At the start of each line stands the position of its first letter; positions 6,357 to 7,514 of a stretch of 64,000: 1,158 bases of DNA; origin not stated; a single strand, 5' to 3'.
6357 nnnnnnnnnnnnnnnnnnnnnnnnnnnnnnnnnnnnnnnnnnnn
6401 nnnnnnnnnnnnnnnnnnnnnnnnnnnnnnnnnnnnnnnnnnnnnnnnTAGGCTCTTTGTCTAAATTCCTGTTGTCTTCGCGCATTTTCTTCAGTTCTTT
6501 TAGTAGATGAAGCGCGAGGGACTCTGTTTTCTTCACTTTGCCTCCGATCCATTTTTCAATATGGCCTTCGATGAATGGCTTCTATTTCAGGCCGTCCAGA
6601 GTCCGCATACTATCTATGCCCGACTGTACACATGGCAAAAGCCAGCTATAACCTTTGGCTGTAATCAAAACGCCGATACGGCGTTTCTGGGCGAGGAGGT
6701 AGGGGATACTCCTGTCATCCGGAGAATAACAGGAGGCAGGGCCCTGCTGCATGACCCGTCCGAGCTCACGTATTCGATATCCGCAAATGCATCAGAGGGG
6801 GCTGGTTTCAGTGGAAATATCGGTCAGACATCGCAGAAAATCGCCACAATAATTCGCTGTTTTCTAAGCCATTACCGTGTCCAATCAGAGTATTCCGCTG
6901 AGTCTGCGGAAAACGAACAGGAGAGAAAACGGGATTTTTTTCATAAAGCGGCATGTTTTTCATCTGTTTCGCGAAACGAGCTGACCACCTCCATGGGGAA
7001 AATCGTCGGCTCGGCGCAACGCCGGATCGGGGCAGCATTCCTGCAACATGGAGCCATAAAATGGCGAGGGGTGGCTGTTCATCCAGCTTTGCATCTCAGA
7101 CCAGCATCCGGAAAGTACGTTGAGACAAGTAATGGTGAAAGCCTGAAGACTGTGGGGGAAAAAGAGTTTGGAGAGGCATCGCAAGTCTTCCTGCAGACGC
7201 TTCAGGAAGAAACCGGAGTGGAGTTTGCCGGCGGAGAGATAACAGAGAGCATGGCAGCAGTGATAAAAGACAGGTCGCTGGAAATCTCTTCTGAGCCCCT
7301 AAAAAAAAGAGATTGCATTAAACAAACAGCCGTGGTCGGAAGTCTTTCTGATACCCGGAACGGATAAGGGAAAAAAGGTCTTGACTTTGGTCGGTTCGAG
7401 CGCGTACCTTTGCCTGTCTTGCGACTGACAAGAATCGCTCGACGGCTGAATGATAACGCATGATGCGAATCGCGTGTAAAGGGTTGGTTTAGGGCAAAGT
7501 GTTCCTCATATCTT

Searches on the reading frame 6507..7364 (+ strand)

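Call 70: search_protein_families(library=ncbifam, proteins=[window:6507-7364:+], max_evalue=0.00001)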
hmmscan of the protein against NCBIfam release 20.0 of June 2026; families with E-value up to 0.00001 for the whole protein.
window:6507-7364:+ (286 aa): 3 families
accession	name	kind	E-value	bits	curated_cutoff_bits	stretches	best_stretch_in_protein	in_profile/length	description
TIGR00545.2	lipoyltrans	equivalog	2.4e-10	39.9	280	1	12-99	8-94/328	lipoate--protein ligase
NF053751.1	LplAB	exception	2.3e-09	36.7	550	1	13-96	108-194/348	lipoate-protein ligase LplAB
NF053750.1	LplA_large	exception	3.4e-09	36.5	480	1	15-127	10-124/248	lipoate-protein ligase large subunit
